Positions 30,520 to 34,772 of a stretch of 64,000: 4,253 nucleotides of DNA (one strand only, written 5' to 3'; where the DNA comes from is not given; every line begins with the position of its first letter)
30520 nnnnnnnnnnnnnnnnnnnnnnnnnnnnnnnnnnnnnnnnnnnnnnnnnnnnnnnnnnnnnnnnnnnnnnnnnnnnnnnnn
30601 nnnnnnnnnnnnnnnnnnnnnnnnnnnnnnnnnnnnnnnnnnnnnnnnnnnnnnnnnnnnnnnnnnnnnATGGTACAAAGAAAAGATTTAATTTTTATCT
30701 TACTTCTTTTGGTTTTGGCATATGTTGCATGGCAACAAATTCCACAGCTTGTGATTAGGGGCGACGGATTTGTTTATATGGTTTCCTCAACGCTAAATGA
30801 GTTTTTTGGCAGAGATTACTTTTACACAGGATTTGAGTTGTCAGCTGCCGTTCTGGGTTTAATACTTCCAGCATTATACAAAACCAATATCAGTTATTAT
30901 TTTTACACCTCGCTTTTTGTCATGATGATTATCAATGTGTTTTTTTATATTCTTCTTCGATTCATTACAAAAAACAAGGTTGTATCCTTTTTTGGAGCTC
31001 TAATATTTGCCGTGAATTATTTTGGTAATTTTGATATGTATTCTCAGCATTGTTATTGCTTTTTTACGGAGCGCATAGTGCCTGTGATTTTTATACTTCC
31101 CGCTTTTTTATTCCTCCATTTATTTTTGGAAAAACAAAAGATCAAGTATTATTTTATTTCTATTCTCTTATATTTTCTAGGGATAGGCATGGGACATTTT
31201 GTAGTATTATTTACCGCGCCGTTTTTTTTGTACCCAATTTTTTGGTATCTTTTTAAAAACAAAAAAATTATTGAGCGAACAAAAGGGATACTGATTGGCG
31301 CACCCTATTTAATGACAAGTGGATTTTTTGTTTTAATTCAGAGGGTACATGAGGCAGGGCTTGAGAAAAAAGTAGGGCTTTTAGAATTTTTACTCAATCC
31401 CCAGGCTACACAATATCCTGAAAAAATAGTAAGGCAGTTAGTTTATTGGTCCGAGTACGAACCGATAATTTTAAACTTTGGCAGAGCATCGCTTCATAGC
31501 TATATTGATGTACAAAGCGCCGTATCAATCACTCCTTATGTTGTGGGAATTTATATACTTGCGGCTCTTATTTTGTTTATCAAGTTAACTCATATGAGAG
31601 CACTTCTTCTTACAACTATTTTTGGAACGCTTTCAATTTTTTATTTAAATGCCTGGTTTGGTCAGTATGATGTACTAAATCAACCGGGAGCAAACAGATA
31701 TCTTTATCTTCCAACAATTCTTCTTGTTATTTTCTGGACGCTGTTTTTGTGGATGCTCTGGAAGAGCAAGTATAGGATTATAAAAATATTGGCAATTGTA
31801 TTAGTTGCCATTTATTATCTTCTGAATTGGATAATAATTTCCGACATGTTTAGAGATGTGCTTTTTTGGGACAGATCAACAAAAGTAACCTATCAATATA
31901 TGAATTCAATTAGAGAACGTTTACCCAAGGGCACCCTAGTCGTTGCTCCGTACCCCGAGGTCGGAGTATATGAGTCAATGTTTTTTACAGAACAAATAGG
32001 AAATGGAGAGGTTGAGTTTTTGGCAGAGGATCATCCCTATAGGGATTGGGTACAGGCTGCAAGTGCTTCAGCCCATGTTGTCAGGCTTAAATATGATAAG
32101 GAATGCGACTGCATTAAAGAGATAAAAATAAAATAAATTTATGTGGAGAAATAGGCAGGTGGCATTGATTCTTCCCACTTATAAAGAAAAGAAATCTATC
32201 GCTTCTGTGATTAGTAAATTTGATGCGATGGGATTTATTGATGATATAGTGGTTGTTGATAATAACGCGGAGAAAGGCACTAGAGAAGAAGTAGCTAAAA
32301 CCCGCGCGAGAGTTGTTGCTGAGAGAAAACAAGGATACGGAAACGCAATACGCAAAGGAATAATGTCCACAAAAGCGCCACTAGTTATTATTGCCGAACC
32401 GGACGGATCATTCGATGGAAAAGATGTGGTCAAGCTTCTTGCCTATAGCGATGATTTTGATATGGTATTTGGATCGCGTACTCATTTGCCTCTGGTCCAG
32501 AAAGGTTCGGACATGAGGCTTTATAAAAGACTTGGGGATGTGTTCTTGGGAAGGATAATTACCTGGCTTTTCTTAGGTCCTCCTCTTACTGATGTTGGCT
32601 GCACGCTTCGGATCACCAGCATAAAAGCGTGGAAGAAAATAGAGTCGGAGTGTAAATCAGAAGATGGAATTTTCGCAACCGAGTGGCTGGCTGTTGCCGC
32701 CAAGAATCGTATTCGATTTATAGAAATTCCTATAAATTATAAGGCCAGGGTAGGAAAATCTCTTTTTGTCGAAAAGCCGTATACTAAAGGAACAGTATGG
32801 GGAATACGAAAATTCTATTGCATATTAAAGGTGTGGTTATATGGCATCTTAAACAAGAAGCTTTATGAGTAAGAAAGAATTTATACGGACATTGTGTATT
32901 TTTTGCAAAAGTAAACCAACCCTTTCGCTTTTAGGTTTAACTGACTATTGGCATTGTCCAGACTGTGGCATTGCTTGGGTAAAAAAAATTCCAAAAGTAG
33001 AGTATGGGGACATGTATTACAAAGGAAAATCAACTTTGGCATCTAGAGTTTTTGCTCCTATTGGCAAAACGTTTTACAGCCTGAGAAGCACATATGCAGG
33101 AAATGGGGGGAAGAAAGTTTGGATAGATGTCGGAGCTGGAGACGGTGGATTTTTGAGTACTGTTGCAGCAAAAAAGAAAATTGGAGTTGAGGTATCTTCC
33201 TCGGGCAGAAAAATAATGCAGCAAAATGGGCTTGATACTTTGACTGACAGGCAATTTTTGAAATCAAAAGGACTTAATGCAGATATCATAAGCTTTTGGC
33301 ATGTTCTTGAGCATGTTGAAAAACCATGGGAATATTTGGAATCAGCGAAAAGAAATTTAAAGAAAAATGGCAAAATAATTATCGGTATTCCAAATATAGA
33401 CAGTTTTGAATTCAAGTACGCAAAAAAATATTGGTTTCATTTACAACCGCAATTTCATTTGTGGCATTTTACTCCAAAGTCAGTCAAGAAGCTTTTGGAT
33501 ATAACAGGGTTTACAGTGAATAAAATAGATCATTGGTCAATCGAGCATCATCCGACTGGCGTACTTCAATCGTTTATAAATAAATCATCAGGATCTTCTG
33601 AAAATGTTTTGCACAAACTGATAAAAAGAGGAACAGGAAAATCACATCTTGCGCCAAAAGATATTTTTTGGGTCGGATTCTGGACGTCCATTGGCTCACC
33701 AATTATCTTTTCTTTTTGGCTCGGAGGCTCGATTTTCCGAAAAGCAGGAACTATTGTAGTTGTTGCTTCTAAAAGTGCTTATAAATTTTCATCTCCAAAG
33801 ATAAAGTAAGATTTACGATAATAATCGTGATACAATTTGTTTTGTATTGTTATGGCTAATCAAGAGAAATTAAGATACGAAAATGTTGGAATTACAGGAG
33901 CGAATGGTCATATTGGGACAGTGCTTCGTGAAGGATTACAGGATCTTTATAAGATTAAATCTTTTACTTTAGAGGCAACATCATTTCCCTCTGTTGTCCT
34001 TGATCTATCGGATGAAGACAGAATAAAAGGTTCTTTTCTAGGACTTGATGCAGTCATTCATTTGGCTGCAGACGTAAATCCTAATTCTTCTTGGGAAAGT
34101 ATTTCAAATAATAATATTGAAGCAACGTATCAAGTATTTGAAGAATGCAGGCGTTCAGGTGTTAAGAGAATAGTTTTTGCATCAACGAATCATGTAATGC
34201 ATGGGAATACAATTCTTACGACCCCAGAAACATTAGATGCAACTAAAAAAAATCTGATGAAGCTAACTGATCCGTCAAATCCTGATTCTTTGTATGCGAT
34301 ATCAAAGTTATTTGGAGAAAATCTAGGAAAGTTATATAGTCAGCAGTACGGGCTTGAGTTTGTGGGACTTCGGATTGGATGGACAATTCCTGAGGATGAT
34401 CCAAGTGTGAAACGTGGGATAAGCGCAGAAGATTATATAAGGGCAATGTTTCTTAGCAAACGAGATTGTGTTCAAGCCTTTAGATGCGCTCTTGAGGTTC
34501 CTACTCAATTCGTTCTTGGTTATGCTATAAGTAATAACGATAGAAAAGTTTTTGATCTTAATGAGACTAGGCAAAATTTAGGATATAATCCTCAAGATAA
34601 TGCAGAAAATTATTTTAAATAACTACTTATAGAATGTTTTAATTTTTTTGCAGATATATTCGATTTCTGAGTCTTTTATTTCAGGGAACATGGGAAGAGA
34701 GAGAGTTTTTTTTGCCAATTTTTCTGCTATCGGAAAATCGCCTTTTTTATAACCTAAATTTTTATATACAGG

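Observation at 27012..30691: Candidate pathway for a C-methyl-branched 6-deoxyhexose: RmlB, then an FdtA-like ketoisomerase, then a TylCIII-like C-methyltransferase, then an SDR reductase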

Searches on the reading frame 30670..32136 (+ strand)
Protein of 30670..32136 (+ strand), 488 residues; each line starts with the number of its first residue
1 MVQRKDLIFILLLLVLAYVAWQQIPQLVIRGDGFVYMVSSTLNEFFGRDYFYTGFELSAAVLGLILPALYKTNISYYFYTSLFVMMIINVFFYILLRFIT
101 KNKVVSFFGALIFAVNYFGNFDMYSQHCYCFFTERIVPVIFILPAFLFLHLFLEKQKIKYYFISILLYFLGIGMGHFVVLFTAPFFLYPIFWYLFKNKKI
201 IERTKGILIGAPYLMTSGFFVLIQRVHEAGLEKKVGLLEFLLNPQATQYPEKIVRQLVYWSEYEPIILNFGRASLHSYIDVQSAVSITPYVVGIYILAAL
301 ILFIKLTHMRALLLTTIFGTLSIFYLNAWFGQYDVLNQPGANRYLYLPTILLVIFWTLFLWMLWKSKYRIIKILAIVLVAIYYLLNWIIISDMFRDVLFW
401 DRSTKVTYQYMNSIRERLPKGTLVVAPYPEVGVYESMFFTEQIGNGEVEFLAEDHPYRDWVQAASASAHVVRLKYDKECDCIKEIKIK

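Call 3: search_protein_families(library=pfam, proteins=[window:30670-32136:+])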
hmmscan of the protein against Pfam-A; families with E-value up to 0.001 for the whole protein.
window:30670-32136:+ (488 aa): 0 families

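Call 4: search_protein_families(library=ncbifam, proteins=[window:30670-32136:+])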
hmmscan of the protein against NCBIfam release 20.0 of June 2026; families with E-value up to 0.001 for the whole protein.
window:30670-32136:+ (488 aa): 0 families

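Call 66: find_homologous_proteins(query=window:30670-32136:+, max_evalue=0.00001)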
Query window:30670-32136:+ (488 aa): 75 proteins with E <= 0.00001 among 8000 candidates.
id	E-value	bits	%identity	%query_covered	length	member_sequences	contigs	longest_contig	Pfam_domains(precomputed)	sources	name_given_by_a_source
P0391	0.0e+0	1017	100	94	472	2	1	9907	-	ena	-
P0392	2.1e-230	784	71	99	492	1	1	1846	-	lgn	-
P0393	2.2e-225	767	70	97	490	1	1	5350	-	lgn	-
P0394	3.5e-215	734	68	96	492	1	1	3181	-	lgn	-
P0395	2.2e-214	731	67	99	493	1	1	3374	-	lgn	-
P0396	1.3e-207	709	64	97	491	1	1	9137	-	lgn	-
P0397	3.6e-207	707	63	97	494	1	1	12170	-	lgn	-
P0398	1.7e-201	689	63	99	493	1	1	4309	-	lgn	-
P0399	1.0e-198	679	64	100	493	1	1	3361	-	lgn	-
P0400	3.1e-197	675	63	96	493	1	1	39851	-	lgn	-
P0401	7.0e-196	670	61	97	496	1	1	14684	-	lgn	-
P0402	2.9e-194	665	62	97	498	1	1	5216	-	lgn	-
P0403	5.2e-194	664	62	96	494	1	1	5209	-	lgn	-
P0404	1.5e-187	643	60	99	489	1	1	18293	-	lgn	-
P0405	1.3e-179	616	57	96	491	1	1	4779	-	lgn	-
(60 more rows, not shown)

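Call 67: find_encoding_contigs(protein=P0391, flank=10000, max_places=2)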
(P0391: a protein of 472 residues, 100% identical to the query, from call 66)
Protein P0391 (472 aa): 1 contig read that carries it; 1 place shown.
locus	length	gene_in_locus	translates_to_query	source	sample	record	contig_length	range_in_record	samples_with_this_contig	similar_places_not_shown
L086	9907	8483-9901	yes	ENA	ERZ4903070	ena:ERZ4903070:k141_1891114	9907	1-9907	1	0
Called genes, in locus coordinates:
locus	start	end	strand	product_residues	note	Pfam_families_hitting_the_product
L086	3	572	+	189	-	?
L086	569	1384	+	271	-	PF00535:Glycos_transf_2, PF10111:Glyco_tranf_2_2 (weak), PF13641:Glyco_tranf_2_3, PF02709:Glyco_transf_7C (weak)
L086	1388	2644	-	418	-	-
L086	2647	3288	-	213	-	PF13489:Methyltransf_23, PF00891:Methyltransf_2, PF05175:MTS, PF13847:Methyltransf_31, PF08241:Methyltransf_11, PF08242:Methyltransf_12, PF13649:Methyltransf_25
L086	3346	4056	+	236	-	PF13641:Glyco_tranf_2_3, PF00535:Glycos_transf_2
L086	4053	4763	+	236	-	PF00535:Glycos_transf_2, PF10111:Glyco_tranf_2_2, PF13641:Glyco_tranf_2_3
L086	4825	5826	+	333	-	PF01073:3Beta_HSD, PF01370:Epimerase, PF02719:Polysacc_synt_2, PF04321:RmlD_sub_bind, PF07993:NAD_binding_4, PF13460:NAD_binding_10, PF16363:GDP_Man_Dehyd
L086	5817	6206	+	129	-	PF07883:Cupin_2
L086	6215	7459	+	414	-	PF08421:Methyltransf_13, PF13489:Methyltransf_23, PF08241:Methyltransf_11 (faint), PF08242:Methyltransf_12 (weak), PF08484:Methyltransf_14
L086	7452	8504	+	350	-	PF01073:3Beta_HSD, PF01370:Epimerase, PF02719:Polysacc_synt_2 (faint), PF16363:GDP_Man_Dehyd, PF07993:NAD_binding_4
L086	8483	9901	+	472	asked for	-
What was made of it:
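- Checked: An independent gene call on a near-identical ENA contig (L086) gives the same four lengths (call 67).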

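Call 76: predict_structure(alignment_id=A2)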
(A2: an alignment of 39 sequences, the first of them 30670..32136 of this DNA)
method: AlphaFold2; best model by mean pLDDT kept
length: 488 residues; sequences in the alignment: 39
mean_pLDDT: 93.6   pTM: 0.92
mean pLDDT of the five models: 93.6, 93.2, 93.2, 92.8, 90.8
residues with pLDDT >= 90: 417; 70-90: 60; 50-70: 11; < 50: 0
segments of 3 or more residues with pLDDT < 50: none
pLDDT, mean of each block of 10 residues (from residue 1): 88 98 95 93 87 79 95 95 97 98 98 98 86 93 98 97 97 88 97 90 93 95 75 76 95 98 94 91 97 98 97 98 95 93 95 98 97 98 97 94 96 92 96 95 90 94 95 96 95
secondary structure, 60 per line:
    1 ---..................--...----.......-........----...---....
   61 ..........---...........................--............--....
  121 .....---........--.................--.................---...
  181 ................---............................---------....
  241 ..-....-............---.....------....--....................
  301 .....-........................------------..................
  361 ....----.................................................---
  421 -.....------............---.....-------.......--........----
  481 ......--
elements in order: H4-21 H31-37 H39-46 H57-70 H74-100 H103-114 H117-125 H129-136 H139-155 H158-174 H178-196 H200-227 H237-242 H244-247 H249-260 H264-268 H275-278 H281-305 H307-330 H343-364 H369-417 E422-426 H433-444 E448-452 H460-466 E469-476 E481-486
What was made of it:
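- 30670..32136 (+): 488-aa membrane protein with a GT-C fold. It is the probable transferase that moves the lipid-linked sugar to an extracytoplasmic acceptor. The AF2 model has pLDDT 93.6 (call 76).
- On GT-C glycosyltransferases (protein 30670-32136): The AF2 model has pLDDT 93.6 and pTM 0.92 (call 76).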

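Call 79: fold_search(model_id=the predicted structure, library=pdb)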
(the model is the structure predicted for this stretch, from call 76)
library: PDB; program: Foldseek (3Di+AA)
matches with E <= 10: 332; with E <= 0.001: 16
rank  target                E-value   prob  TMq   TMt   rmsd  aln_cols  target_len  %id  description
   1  6gxc_A                5.9e-06  1.00  0.46  0.34  11.3       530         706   13  Bacterial oligosaccharyltransferase PglB in complex with an inhibitory peptide and a reactive lipid-linked oligosaccha (released 2018-11-14)
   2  8agc_A                2.9e-05  1.00  0.47  0.35  12.4       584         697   11  Structure of yeast oligosaccharylransferase complex with lipid-linked oligosaccharide and non-acceptor peptide bound (released 2022-12-07)
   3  5ogl_A                3.8e-05  1.00  0.46  0.34  12.2       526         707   12  Structure of bacterial oligosaccharyltransferase PglB in complex with an acceptor peptide and an lipid-linked oligosac (released 2017-10-25)
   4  8pn9_A                6.4e-05  1.00  0.48  0.38  12.2       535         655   10  Structure of human oligosaccharyltransferase OST-A complex bound to NGI-1 (released 2024-05-08)
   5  8b6l_I                7.3e-05  1.00  0.45  0.34  13.9       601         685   10  Subtomogram average of the human Sec61-TRAP-OSTA-translocon (released 2022-12-07)
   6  3rce_A                9.1e-05  1.00  0.47  0.36  13.3       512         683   12  Bacterial oligosaccharyltransferase PglB (released 2011-06-15)
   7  9s6t_A                1.4e-04  1.00  0.44  0.44   8.9       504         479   13  Ternary cryo-EM structure of chicken ALG12 with Dol25-PP-GlcNAc2Man7, Dol25-P-Man, and Fab (released 2026-03-18)
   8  7oci_F                1.4e-04  1.00  0.46  0.37  13.2       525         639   10  Cryo-EM structure of yeast Ost6p containing oligosaccharyltransferase complex (released 2022-02-16)
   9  6ezn_F                1.6e-04  1.00  0.47  0.37  11.3       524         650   10  Cryo-EM structure of the yeast oligosaccharyltransferase (OST) complex (released 2018-01-17)
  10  8age_A                1.9e-04  1.00  0.46  0.36  11.8       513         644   11  Structure of yeast oligosaccharylransferase complex with acceptor peptide bound (released 2022-12-07)
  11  9n9j_I                2.6e-04  1.00  0.45  0.33  14.2       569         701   11  Structure of a GRP94 folding intermediate engaged with a CCDC134- and FKBP11-bound secretory translocon (released 2025-11-19)
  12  6s7t_A                3.0e-04  1.00  0.47  0.35  12.6       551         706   10  Cryo-EM structure of human oligosaccharyltransferase complex OST-B (released 2019-12-18)
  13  6s7o_A                4.3e-04  1.00  0.49  0.39  12.8       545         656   10  Cryo-EM structure of human oligosaccharyltransferase complex OST-A (released 2019-12-18)
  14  6ftg_5                7.3e-04  1.00  0.46  0.37  14.5       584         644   11  Subtomogram average of OST-containing ribosome-translocon complexes from canine rough microsomal membranes (released 2018-03-21)
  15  8agb_A                7.7e-04  1.00  0.48  0.38  11.6       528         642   10  Structure of yeast oligosaccharylransferase complex with lipid-linked oligosaccharide bound (released 2022-12-07)
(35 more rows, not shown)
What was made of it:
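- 30670..32136 (+): The top 21 Foldseek hits are GT-C enzymes (PglB, STT3, ALG12/9, DPY19, EmbB), with probability 1.0 for the top 20 (call 79).
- On GT-C glycosyltransferases (protein 30670-32136): Foldseek ranks 1-21 are PglB, STT3, ALG12/9, DPY19 and EmbB; ranks 1-20 have probability 1.0 and TM 0.41-0.49 (call 79).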

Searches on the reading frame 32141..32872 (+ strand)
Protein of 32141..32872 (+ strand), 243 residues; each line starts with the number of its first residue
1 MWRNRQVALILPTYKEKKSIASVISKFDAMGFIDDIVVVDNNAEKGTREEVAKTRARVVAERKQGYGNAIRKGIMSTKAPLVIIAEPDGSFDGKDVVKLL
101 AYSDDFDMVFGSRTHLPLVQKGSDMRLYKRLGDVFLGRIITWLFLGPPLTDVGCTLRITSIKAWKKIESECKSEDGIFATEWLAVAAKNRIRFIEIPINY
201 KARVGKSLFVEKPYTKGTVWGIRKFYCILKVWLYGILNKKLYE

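Call 3: search_protein_families(library=pfam, proteins=[window:32141-32872:+])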
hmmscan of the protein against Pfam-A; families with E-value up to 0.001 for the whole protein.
window:32141-32872:+ (243 aa): 1 family
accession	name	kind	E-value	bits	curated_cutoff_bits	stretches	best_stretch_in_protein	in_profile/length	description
PF00535.33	Glycos_transf_2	-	8.8e-10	39.2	23.3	1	9-115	2-117/168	Glycosyl transferase family 2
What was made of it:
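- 32141..32872 (+): GT2 resembling polyprenyl-phosphate sugar synthases. It is the probable loader of the sugar onto a lipid carrier. It hits PF00535 (call 3).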

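Call 4: search_protein_families(library=ncbifam, proteins=[window:32141-32872:+])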
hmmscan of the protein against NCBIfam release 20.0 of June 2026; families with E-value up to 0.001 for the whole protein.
window:32141-32872:+ (243 aa): 6 families
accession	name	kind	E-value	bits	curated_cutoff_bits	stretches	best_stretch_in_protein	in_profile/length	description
TIGR04182.1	glyco_TIGR04182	equivalog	1.4e-22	80.4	325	1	6-218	1-208/293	S-layer glycoprotein N-glycosyltransferase AglJ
NF041391.1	DPhHxTase_Halo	equivalog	6.8e-15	54.6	375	1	13-207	3-190/213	dolichyl-phosphate hexose transferase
NF058614.1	PPMAGASynPpgS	equivalog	8.5e-09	35.2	370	1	7-198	2-194/226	polyprenyl-phospho-N-acetylgalactosaminyl synthase PpgS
NF010496.0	PRK13915.1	equivalog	3.4e-07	29.7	262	1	4-86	30-124/307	glucosyl-3-phosphoglycerate synthase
TIGR04283.1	glyco_like_mftF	equivalog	5.1e-05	23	182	1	8-84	2-78/221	TIGR04283 family arsenosugar biosynthesis glycosyltransferase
TIGR03937.1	PgaC_IcaA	equivalog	0.0006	18.9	422.3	1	5-93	45-140/407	poly-beta-1,6-N-acetyl-D-glucosamine synthase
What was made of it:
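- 32141..32872 (+): In NCBIfam it scores 80 bits on AglJ, 55 bits on dolichyl-phosphate hexose transferase and 35 bits on PpgS, all below cut-off (call 4).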

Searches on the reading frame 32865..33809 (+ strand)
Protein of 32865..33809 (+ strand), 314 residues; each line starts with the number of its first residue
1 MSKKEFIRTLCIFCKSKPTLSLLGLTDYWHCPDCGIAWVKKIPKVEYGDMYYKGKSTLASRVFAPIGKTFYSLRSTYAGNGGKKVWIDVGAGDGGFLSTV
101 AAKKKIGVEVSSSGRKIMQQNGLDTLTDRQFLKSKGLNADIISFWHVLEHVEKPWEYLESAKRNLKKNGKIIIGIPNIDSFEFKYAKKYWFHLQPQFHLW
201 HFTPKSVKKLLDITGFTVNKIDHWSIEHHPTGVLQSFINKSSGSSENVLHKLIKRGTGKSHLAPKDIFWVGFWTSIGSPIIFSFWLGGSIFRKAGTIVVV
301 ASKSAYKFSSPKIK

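Call 3: search_protein_families(library=pfam, proteins=[window:32865-33809:+])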
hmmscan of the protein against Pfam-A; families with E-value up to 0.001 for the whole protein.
window:32865-33809:+ (314 aa): 5 families
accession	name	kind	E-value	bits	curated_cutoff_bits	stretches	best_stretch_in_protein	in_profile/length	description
PF13489.12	Methyltransf_23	-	1.3e-18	67.7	27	1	81-218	21-161/164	Methyltransferase domain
PF08242.18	Methyltransf_12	-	1.6e-06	29.2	30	1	87-171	1-98/98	Methyltransferase domain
PF08241.18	Methyltransf_11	-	3e-06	28.2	21.2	1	87-173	1-95/95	Methyltransferase domain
PF05219.18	DREV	-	2.8e-05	23.8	26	1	83-174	95-187/265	DREV methyltransferase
PF13847.12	Methyltransf_31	-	7.6e-05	22.9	27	1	84-177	5-113/145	Methyltransferase domain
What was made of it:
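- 32865..33809 (+): Methyltransf_23 methyltransferase co-conserved with the cassette. Its role is unknown; O- or N-methylation of the sugar is possible. PF13489 at 1.3e-18 (call 3).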

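Call 4: search_protein_families(library=ncbifam, proteins=[window:32865-33809:+])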
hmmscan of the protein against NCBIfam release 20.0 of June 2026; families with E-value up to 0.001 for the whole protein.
window:32865-33809:+ (314 aa): 1 family
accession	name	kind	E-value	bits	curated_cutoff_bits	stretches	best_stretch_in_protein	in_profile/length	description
TIGR01983.1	UbiG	equivalog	0.00024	20.5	102.95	0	87-179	54-157/228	bifunctional 2-polyprenyl-6-hydroxyphenol methylase/3-demethylubiquinol 3-O-methyltransferase UbiG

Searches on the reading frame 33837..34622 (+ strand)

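Call 3: search_protein_families(library=pfam, proteins=[window:33837-34622:+])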
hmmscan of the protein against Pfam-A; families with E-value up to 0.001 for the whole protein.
window:33837-34622:+ (261 aa): 7 families
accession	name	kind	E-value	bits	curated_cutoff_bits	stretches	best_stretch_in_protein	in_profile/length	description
PF01370.27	Epimerase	-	1.8e-21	77.1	20.9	1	19-180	3-169/240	NAD dependent epimerase/dehydratase family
PF16363.11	GDP_Man_Dehyd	-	3.6e-11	43.5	27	1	49-176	53-176/332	GDP-mannose 4,6 dehydratase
PF07993.18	NAD_binding_4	-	5.1e-11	42.7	20.1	1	67-188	86-210/258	Male sterility protein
PF04321.23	RmlD_sub_bind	-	1.4e-09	37.9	27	1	17-182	3-150/287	RmlD substrate binding domain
PF01073.25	3Beta_HSD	-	2.1e-09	37.2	22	1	52-126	49-125/280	3-beta hydroxysteroid dehydrogenase/isomerase family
PF13460.12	NAD_binding_10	-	3.6e-05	24.1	27.2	1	21-122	1-103/184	NAD(P)H-binding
PF02719.21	Polysacc_synt_2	-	5.8e-05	22.8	20.2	1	50-122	56-133/293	Polysaccharide biosynthesis protein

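Call 4: search_protein_families(library=ncbifam, proteins=[window:33837-34622:+])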
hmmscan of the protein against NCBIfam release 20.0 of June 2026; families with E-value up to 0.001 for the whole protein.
window:33837-34622:+ (261 aa): 12 families
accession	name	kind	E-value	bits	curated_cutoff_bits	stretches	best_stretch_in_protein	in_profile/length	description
NF041293.1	G6PDh_Azf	equivalog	5.6e-49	166.8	400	1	15-259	3-252/252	NAD-dependent glucose-6-phosphate dehydrogenase Azf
NF042422.1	oxyalk_red_OleD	equivalog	2.9e-12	46.6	580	1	18-125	4-118/329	2-alkyl-3-oxoalkanoate reductase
TIGR03466.1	HpnA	hypoth_equivalog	8.5e-10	38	367.65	1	18-124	4-120/327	hopanoid-associated sugar epimerase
TIGR01746.1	Thioester-redct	subfamily_domain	2.3e-08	33.7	213.35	1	70-183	89-195/371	thioester reductase domain-containing protein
TIGR01214.1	rmlD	equivalog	2.3e-08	33.5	224.05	1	17-167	2-138/285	dTDP-4-dehydrorhamnose reductase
TIGR04180.1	EDH_00030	hypoth_equivalog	3.3e-08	32.9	475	1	53-127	54-131/297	NAD-dependent 4,6-dehydratase LegB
TIGR01179.1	galE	equivalog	1.5e-07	30.5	262.3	1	49-179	48-172/332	UDP-glucose 4-epimerase GalE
NF042423.1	oxyalk_red_Shew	equivalog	1.4e-06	27.6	580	1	13-121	7-122/331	2-alkyl-3-oxoalkanoate reductase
NF052578.1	StrlDmthSdmBMthl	equivalog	7.5e-05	22.6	600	1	19-118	5-114/328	sterol demethylase protein SdmB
TIGR01181.1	dTDP_gluc_dehyt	equivalog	0.00021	20.5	365.1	1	50-175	52-173/321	dTDP-glucose 4,6-dehydratase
TIGR02197.1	heptose_epim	equivalog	0.00046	19.5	274.6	0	19-179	3-166/316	ADP-glyceromanno-heptose 6-epimerase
NF043036.1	ErythonDh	equivalog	0.00066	19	325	0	45-125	49-133/321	D-erythronate dehydrogenase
